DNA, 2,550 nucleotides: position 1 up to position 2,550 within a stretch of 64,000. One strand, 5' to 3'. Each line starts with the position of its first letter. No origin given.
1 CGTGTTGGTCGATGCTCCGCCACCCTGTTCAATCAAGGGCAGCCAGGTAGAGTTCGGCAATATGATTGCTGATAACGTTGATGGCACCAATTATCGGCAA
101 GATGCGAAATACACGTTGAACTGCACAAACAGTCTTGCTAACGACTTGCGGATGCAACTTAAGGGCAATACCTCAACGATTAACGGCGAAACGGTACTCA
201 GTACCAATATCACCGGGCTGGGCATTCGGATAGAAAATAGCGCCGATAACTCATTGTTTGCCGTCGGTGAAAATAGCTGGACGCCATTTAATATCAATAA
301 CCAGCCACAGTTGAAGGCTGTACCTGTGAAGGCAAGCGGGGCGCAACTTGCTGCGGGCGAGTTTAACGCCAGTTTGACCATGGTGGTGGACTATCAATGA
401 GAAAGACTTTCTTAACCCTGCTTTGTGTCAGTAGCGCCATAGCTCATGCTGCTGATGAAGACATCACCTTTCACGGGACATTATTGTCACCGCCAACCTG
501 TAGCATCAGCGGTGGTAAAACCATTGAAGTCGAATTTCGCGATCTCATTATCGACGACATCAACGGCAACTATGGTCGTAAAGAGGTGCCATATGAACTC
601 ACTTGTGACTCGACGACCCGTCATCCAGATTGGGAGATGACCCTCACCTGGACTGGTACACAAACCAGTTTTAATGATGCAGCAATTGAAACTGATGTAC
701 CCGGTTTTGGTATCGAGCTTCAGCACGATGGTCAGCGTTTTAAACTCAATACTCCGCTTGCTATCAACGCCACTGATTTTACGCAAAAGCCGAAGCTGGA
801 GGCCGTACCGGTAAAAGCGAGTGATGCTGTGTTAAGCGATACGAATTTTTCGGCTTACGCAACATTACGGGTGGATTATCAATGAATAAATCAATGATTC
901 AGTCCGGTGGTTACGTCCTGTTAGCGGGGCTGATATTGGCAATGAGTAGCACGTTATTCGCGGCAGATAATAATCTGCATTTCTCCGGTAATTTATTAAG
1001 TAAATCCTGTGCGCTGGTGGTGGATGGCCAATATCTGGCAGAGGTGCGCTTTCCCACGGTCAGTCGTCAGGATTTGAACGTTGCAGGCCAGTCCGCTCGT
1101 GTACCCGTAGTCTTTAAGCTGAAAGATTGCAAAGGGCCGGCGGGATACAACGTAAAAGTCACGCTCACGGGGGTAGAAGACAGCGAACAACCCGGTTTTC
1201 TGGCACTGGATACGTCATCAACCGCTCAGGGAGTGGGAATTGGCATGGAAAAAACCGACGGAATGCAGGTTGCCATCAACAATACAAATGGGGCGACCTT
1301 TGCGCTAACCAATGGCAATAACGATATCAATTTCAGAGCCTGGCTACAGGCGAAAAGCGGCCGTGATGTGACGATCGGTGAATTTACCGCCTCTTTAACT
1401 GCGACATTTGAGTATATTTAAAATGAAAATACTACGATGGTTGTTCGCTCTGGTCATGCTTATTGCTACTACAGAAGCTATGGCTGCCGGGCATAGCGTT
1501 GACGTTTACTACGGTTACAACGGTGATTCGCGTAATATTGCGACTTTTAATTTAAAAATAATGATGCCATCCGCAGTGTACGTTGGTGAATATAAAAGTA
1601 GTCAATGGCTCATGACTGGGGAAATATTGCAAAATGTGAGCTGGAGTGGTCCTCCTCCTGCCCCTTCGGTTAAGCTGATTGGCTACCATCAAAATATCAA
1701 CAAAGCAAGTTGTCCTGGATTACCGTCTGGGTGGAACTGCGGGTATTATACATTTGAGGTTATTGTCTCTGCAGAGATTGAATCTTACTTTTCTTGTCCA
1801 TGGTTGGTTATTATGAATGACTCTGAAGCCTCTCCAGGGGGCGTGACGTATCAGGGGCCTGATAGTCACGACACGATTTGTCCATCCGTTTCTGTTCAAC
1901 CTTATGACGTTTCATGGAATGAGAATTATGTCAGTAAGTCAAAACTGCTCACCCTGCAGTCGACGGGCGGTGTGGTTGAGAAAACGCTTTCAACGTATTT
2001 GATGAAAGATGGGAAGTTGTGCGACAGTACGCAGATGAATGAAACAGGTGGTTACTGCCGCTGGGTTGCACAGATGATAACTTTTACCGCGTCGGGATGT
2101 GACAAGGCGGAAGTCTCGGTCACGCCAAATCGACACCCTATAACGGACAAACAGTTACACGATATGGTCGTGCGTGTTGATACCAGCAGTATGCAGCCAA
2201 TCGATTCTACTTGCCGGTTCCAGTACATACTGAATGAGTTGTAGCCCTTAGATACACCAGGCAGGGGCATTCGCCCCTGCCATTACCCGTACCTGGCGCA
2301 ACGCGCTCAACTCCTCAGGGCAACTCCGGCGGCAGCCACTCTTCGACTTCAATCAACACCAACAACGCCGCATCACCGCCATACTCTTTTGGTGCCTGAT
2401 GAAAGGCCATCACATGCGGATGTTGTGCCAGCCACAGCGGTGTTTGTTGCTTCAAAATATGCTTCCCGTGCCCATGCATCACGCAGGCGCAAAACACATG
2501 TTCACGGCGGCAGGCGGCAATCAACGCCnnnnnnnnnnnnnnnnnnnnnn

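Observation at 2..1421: Three tandem, tightly overlapping fimbrial-subunit paralogues (yfcR-yfcQ-yfcP)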

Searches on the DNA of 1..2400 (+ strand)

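Call 4: search_dna_similar(query=window:1-2400:+, collection=ecoli_genomes, mode=near, max_rows=25)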
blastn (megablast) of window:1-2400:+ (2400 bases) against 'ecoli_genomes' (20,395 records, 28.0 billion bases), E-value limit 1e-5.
Records with a match: 1967; places in all: 1969; records where one place covers at least 80% of the query: 1122.
Genomes with a match: 1967 of 5426; with a place that covers at least 80% of the query: 1122. Places per genome that has any: lowest 1, median 1, highest 2. On chromosomes: 1969 places; on plasmids: 0.
Best place of each record, by identity: >=99% 1098; 95-99% 138; 90-95% 3; 80-90% 573; 60-80% 155.
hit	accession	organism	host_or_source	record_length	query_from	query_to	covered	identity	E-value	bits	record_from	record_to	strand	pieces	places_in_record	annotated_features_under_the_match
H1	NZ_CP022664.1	Escherichia coli strain FORC 064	cucumber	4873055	1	2400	100%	100.0%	0e+0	4456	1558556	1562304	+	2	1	IS4-like element IS421 family transposase | yfcO: fimbrial adhesin YfcO | yfcP: fimbrial protein | yfcQ: fimbrial protein | yfcR: fimbrial protein | and 1 other names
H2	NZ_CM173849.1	Escherichia coli strain 1332KP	Homo sapiens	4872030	1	2400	100%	100.0%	0e+0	4456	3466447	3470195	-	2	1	IS4-like element IS421 family transposase | yfcO: fimbrial adhesin YfcO | yfcP: fimbrial protein | yfcQ: fimbrial protein | yfcR: fimbrial protein | and 1 other names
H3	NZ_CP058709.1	Escherichia coli strain S163-2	Manis javanica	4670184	1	2400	100%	100.0%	0e+0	4452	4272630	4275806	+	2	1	yfcO: fimbrial adhesin YfcO | IS1 family transposase | yfcQ: fimbrial protein | yfcR: fimbrial protein | fimbrial protein (x2) | and 1 other names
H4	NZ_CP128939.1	Escherichia coli strain TUM9754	missing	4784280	1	2400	100%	100.0%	0e+0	4452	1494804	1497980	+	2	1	yfcO: fimbrial adhesin YfcO | IS1-like element IS1X2 family transposase | yfcQ: fimbrial protein | yfcR: fimbrial protein | fimbrial protein (x2) | and 1 other names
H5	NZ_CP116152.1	Escherichia coli strain DETEC-P61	ICU patient rectal swab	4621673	1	2400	100%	100.0%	0e+0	4452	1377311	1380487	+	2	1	yfcO: fimbrial adhesin YfcO | IS1 family transposase | yfcQ: fimbrial protein | yfcR: fimbrial protein | fimbrial protein (x2) | and 1 other names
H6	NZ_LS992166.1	Escherichia coli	-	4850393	1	2400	100%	100.0%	0e+0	4452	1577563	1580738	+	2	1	yfcO: fimbrial adhesin YfcO | IS1 family transposase | fimbrial protein (x2) | yfcQ: fimbrial protein | yfcR: fimbrial protein | and 1 other names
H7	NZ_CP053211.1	Escherichia coli strain QDFD216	dog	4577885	1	2400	100%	100.0%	0e+0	4450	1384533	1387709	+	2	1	yfcO: fimbrial adhesin YfcO | IS1-like element IS1X2 family transposase | yfcP: fimbrial protein | yfcR: fimbrial protein | fimbrial protein (x2) | and 1 other names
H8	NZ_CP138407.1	Escherichia coli strain 50EVAW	Homo sapiens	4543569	1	2400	100%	100.0%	0e+0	4450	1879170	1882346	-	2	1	yfcO: fimbrial adhesin YfcO | IS1-like element IS1X2 family transposase | yfcP: fimbrial protein | yfcR: fimbrial protein | fimbrial protein (x2) | and 1 other names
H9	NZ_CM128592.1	Escherichia coli strain 200088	Homo sapiens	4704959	1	2400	100%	100.0%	0e+0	4450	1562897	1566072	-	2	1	yfcO: fimbrial adhesin YfcO | IS1-like element IS1A family transposase | yfcP: fimbrial protein | yfcQ: fimbrial protein | yfcR: fimbrial protein | and 1 other names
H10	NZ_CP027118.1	Escherichia coli strain 26561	bovine mastitis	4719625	1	2400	100%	100.0%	0e+0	4448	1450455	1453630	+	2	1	yfcO: fimbrial adhesin YfcO | IS1-like element IS1A family transposase | yfcQ: fimbrial protein | fimbrial protein (x2) | yfcR: fimbrial protein | and 1 other names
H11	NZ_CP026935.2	Escherichia coli strain CFS3292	Bos taurus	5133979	1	2400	100%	100.0%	0e+0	4436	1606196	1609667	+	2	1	IS30-like element ISApl1 family transposase | yfcO: fimbrial adhesin YfcO | yfcP: fimbrial protein | yfcQ: fimbrial protein | yfcR: fimbrial protein | and 2 other names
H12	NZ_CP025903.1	Escherichia coli strain 300709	Homo sapiens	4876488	1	2400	100%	100.0%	0e+0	4433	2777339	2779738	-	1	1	yfcO: fimbrial adhesin YfcO | yfcP: fimbrial protein | yfcQ: fimbrial protein | yfcR: fimbrial protein | smrB: endonuclease SmrB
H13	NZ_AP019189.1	Escherichia coli strain M217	Homo sapiens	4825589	1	2400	100%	100.0%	0e+0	4433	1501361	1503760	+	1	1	yfcO: fimbrial adhesin YfcO | yfcP: fimbrial protein | yfcQ: fimbrial protein | yfcR: fimbrial protein | smrB: endonuclease SmrB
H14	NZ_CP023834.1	Escherichia coli strain 4/2-1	Homo sapiens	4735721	1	2400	100%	100.0%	0e+0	4433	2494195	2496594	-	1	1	yfcO: fimbrial adhesin YfcO | yfcP: fimbrial protein | yfcQ: fimbrial protein | yfcR: fimbrial protein | smrB: endonuclease SmrB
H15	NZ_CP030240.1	Escherichia coli strain ER1709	-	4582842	1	2400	100%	100.0%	0e+0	4433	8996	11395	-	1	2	yfcO: fimbrial adhesin YfcO | yfcP: fimbrial protein | yfcQ: fimbrial protein | yfcR: fimbrial protein | smrB: endonuclease SmrB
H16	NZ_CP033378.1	Escherichia coli strain L73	goose anus swab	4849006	1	2400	100%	100.0%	0e+0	4433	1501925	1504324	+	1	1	yfcO: fimbrial adhesin YfcO | yfcP: fimbrial protein | yfcQ: fimbrial protein | yfcR: fimbrial protein | smrB: endonuclease SmrB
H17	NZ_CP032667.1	Escherichia coli str. K-12 substr. MG1655 strain K-12 ...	Laboratory strain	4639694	1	2400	100%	100.0%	0e+0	4433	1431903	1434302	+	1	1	yfcO: fimbrial adhesin YfcO | yfcP: fimbrial protein | yfcQ: fimbrial protein | yfcR: fimbrial protein | smrB: endonuclease SmrB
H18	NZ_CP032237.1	Escherichia coli strain ECCWS199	chicken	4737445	1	2400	100%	100.0%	0e+0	4433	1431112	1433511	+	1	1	yfcO: fimbrial adhesin YfcO | yfcP: fimbrial protein | yfcQ: fimbrial protein | yfcR: fimbrial protein | smrB: endonuclease SmrB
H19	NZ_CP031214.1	Escherichia coli strain C600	Homo sapiens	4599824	1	2400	100%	100.0%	0e+0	4433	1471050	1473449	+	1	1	yfcO: fimbrial adhesin YfcO | yfcP: fimbrial protein | yfcQ: fimbrial protein | yfcR: fimbrial protein | smrB: endonuclease SmrB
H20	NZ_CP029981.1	Escherichia coli strain 99-3165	missing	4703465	1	2400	100%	100.0%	0e+0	4433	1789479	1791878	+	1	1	yfcO: fimbrial adhesin YfcO | yfcP: fimbrial protein | yfcQ: fimbrial protein | yfcR: fimbrial protein | smrB: endonuclease SmrB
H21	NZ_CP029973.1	Escherichia coli strain 51008369SK1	Dog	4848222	1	2400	100%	100.0%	0e+0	4433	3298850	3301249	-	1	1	yfcO: fimbrial adhesin YfcO | yfcP: fimbrial protein | yfcQ: fimbrial protein | yfcR: fimbrial protein | smrB: endonuclease SmrB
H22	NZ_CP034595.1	Escherichia coli strain WCHEC035053S1G0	missing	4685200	1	2400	100%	100.0%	0e+0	4433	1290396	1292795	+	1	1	yfcO: fimbrial adhesin YfcO | yfcP: fimbrial protein | yfcQ: fimbrial protein | yfcR: fimbrial protein | smrB: endonuclease SmrB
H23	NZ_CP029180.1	Escherichia coli strain H9Ecoli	Homo sapiens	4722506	1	2400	100%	100.0%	0e+0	4433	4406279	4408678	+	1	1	yfcO: fimbrial adhesin YfcO | yfcP: fimbrial protein | yfcQ: fimbrial protein | yfcR: fimbrial protein | smrB: endonuclease SmrB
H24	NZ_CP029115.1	Escherichia coli strain AR435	missing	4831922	1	2400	100%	100.0%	0e+0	4433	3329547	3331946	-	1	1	yfcO: fimbrial adhesin YfcO | yfcP: fimbrial protein | yfcQ: fimbrial protein | yfcR: fimbrial protein | smrB: endonuclease SmrB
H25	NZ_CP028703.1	Escherichia coli strain ME8067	Laboratory strain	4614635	1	2400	100%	100.0%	0e+0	4433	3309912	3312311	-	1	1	yfcO: fimbrial adhesin YfcO | yfcP: fimbrial protein | yfcQ: fimbrial protein | yfcR: fimbrial protein | smrB: endonuclease SmrB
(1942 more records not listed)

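Call 7: get_annotated_region(hit=H17, flank=9000)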
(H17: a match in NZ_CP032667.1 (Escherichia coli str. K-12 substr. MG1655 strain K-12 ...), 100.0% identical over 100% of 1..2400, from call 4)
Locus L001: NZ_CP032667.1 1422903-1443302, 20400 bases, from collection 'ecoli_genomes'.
description: Escherichia coli str. K-12 substr. MG1655 strain K-12 chromosome, complete genome
organism: Escherichia coli str. K-12 substr. MG1655 strain K-12 substr. MG1655 (NCBI taxid 511145)
replicon: chromosome; assembly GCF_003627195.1
host: -; source: Laboratory strain; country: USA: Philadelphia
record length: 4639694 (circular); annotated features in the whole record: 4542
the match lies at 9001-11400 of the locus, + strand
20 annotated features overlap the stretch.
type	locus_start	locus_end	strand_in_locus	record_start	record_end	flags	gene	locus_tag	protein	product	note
CDS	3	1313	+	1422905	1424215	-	fadI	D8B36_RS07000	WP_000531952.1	acetyl-CoA C-acyltransferase FadI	-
CDS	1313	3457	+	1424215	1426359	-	fadJ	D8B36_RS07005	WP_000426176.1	fatty acid oxidation complex subunit alpha FadJ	-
CDS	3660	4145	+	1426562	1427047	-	sixA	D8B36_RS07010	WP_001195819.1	phosphohistidine phosphatase SixA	-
CDS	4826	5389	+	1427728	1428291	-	yfcV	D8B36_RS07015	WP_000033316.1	fimbrial protein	-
CDS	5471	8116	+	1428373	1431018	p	yfcU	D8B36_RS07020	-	fimbrial usher protein YfcU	internal stop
CDS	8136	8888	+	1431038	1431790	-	yfcS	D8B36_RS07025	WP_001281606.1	fimbria/pilus periplasmic chaperone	-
CDS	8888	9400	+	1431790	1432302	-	yfcR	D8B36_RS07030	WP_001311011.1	fimbrial protein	-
CDS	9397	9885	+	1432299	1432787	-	yfcQ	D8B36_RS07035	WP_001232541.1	fimbrial protein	-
CDS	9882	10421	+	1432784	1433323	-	yfcP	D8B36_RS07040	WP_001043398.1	fimbrial protein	-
CDS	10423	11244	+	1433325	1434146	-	yfcO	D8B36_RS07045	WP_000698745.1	fimbrial adhesin YfcO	-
CDS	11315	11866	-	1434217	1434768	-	smrB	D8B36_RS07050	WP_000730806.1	endonuclease SmrB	-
CDS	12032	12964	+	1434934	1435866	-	prmB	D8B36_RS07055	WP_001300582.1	50S ribosomal protein L3 N(5)-glutamine methyltransferase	-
CDS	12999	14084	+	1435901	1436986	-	aroC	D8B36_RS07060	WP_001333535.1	chorismate synthase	-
CDS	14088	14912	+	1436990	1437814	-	mepA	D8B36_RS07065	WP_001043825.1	penicillin-insensitive murein endopeptidase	-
CDS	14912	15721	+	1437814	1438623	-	yfcA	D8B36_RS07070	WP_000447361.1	sulfite exporter TauE/SafE family protein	-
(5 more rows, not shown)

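Call 46: search_dna_similar(query=window:1-2244:+, collection=ecoli_genomes, mode=distant, max_rows=30, rows=spread)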
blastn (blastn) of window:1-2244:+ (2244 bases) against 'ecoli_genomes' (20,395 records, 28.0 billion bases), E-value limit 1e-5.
Records with a match: 5212; places in all: 5229; records where one place covers at least 80% of the query: 1242.
Genomes with a match: 5212 of 5426; with a place that covers at least 80% of the query: 1242. Places per genome that has any: lowest 1, median 1, highest 2. On chromosomes: 5229 places; on plasmids: 0.
Best place of each record, by identity: >=99% 1096; 95-99% 2; 90-95% 17; 60-80% 4097.
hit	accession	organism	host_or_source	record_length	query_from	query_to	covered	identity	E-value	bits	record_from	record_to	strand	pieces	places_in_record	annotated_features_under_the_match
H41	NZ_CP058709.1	Escherichia coli strain S163-2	Manis javanica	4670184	1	2244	100%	100.0%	0e+0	4066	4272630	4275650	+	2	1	yfcO: fimbrial adhesin YfcO | IS1 family transposase | yfcQ: fimbrial protein | yfcR: fimbrial protein | fimbrial protein (x2)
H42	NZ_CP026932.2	Escherichia coli strain CFS3273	Bos taurus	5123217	1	2244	100%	100.0%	0e+0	4048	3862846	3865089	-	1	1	yfcO: fimbrial adhesin YfcO | yfcP: fimbrial protein | yfcQ: fimbrial protein | yfcR: fimbrial protein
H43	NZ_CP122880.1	Escherichia coli strain ETEC1716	Sus scrofa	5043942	1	2244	100%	100.0%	0e+0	4048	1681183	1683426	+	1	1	yfcO: fimbrial adhesin YfcO | yfcP: fimbrial protein | yfcQ: fimbrial protein | yfcR: fimbrial protein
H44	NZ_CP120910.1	Escherichia coli strain PD007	Homo sapiens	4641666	1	2244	100%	100.0%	0e+0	4048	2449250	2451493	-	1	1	yfcO: fimbrial adhesin YfcO | yfcP: fimbrial protein | yfcQ: fimbrial protein | yfcR: fimbrial protein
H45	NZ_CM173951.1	Escherichia coli strain E66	Homo sapiens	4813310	1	2244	100%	100.0%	0e+0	4048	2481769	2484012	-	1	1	yfcO: fimbrial adhesin YfcO | yfcP: fimbrial protein | yfcQ: fimbrial protein | yfcR: fimbrial protein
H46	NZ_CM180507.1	Escherichia coli strain E1654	Homo sapiens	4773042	1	2244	100%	100.0%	0e+0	4043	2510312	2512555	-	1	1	yfcO: fimbrial adhesin YfcO | yfcP: fimbrial protein | yfcQ: fimbrial protein | yfcR: fimbrial protein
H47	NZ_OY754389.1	Escherichia coli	-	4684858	1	2244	100%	99.1%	0e+0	3953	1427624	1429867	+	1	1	yfcO: fimbrial adhesin YfcO | yfcP: fimbrial protein | yfcQ: fimbrial protein | yfcR: fimbrial protein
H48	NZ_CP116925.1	Escherichia coli strain MLI104K2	Homo sapiens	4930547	6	2235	79%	72.8%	0e+0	968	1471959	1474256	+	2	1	fimbrial protein (x3) | StfH/YfcO family fimbrial adhesin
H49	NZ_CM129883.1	Escherichia coli strain MB06233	seawater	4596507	6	2235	79%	72.7%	0e+0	959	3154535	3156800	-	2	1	StfH/YfcO family fimbrial adhesin | fimbrial protein (x3)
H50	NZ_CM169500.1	Escherichia coli strain EC01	Homo sapiens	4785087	6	2235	79%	72.3%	0e+0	952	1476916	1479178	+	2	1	StfH/YfcO family fimbrial adhesin | fimbrial protein (x3)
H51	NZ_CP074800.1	Escherichia coli strain 93_0495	Homo sapiens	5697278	6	2235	79%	72.3%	0e+0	949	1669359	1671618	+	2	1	StfH/YfcO family fimbrial adhesin | fimbrial protein (x3)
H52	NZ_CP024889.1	Escherichia coli strain AR_0019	missing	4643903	6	2235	79%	72.2%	0e+0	936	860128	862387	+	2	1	StfH/YfcO family fimbrial adhesin | fimbrial protein (x3)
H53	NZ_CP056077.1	Escherichia coli strain MS1170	Gallus gallus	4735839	1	2244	80%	70.6%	6e-166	822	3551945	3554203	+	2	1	StfH/YfcO family fimbrial adhesin | fimbrial protein (x3)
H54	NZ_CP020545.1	Escherichia coli strain ZJ3920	Homo sapiens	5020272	1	2244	79%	70.4%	4e-175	800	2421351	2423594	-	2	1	StfH/YfcO family fimbrial adhesin | fimbrial protein (x3)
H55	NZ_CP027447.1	Escherichia coli strain 2014C-3075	Homo sapiens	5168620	1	2244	79%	68.8%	2e-133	670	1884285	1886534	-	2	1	StfH/YfcO family fimbrial adhesin | fimbrial protein (x3)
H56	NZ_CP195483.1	Escherichia coli strain 21AR0807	Homo sapiens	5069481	6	2244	79%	68.6%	6e-141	614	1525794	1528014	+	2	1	StfH/YfcO family fimbrial adhesin | fimbrial protein (x3)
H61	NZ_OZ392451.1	Escherichia coli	Homo sapiens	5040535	359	2244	63%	64.9%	4e-29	240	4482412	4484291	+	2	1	StfH/YfcO family fimbrial adhesin | fimbrial protein (x3)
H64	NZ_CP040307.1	Escherichia coli strain F1 E4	cattle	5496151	970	1429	20%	67.0%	3e-25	128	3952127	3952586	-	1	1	fimbrial protein | StfH/YfcO family fimbrial adhesin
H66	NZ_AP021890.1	Escherichia coli strain 2017.15.01CC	Homo sapiens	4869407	970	1429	20%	66.1%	1e-17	103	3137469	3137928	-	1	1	fimbrial protein | StfH/YfcO family fimbrial adhesin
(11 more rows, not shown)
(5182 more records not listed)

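Call 47: get_annotated_region(hit=H48, flank=1200)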
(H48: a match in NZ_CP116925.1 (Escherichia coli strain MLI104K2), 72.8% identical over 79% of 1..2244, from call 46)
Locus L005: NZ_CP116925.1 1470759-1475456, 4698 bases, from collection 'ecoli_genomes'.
description: Escherichia coli strain MLI104K2 chromosome, complete genome
organism: Escherichia coli strain MLI104K2 (NCBI taxid 562)
replicon: chromosome; assembly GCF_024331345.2
host: Homo sapiens; source: stool sample; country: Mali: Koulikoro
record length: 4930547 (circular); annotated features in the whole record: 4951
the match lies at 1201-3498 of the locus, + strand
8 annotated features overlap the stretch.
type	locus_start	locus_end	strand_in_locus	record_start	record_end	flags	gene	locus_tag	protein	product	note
CDS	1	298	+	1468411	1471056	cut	yfcU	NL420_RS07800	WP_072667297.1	fimbrial usher protein YfcU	-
CDS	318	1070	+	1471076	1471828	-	-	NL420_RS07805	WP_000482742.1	fimbria/pilus periplasmic chaperone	-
CDS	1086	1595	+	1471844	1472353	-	-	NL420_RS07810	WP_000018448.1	fimbrial protein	-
CDS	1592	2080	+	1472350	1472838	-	-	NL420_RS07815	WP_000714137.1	fimbrial protein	-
CDS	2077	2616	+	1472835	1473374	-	-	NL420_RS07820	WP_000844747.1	fimbrial protein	-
CDS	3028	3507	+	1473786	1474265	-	-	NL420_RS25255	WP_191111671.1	StfH/YfcO family fimbrial adhesin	-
CDS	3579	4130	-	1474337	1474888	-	smrB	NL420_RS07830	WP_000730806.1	endonuclease SmrB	-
CDS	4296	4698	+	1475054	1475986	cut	prmB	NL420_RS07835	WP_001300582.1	50S ribosomal protein L3 N(5)-glutamine methyltransferase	-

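Call 48: get_annotated_region(hit=H53, flank=1200)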
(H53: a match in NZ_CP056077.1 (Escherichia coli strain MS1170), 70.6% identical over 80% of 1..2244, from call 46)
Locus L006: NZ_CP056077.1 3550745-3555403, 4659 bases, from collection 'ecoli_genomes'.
description: Escherichia coli strain MS1170 chromosome, complete genome
organism: Escherichia coli strain MS1170 (NCBI taxid 562)
replicon: chromosome; assembly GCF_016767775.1
host: Gallus gallus; source: yolk sac; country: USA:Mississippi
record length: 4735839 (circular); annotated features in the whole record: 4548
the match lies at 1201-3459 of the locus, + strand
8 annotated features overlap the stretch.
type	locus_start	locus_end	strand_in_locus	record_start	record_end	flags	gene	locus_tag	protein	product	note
CDS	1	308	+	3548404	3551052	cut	-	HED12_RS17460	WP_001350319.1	fimbrial biogenesis outer membrane usher protein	-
CDS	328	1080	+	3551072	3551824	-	-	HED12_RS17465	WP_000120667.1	fimbria/pilus periplasmic chaperone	-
CDS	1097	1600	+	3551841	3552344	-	-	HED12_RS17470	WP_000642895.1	fimbrial protein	-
CDS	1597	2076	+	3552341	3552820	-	-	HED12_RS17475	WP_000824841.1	fimbrial protein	-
CDS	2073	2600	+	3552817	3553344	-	-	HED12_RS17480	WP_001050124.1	fimbrial protein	-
CDS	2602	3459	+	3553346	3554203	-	-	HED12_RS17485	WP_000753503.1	StfH/YfcO family fimbrial adhesin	-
CDS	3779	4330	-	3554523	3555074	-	smrB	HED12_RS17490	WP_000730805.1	endonuclease SmrB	-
CDS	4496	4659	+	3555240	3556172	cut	prmB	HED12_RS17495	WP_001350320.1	50S ribosomal protein L3 N(5)-glutamine methyltransferase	-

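Call 49: get_annotated_region(hit=H55, flank=1200)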
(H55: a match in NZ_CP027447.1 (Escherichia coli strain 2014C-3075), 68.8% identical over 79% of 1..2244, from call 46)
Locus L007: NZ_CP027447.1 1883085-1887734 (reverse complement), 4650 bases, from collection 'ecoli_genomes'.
description: Escherichia coli strain 2014C-3075 chromosome, complete genome
organism: Escherichia coli strain 2014C-3075 (NCBI taxid 562)
replicon: chromosome; assembly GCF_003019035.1
host: Homo sapiens; source: stool; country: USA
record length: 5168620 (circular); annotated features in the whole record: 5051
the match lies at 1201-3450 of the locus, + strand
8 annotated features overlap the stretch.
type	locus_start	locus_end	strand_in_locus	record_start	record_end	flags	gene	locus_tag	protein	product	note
CDS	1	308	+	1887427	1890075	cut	-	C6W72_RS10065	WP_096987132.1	fimbrial biogenesis outer membrane usher protein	-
CDS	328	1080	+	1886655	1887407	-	-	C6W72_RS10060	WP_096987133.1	fimbria/pilus periplasmic chaperone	-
CDS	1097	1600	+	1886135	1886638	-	-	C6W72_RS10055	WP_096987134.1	fimbrial protein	-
CDS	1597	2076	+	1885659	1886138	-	-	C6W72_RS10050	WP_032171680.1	fimbrial protein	-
CDS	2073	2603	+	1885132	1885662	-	-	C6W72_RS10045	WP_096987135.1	fimbrial protein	-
CDS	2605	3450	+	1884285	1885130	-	-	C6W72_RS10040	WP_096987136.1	StfH/YfcO family fimbrial adhesin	-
CDS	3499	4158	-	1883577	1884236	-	-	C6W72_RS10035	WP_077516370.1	hypothetical protein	-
CDS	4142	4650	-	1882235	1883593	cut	-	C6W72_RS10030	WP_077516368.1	AAA family ATPase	-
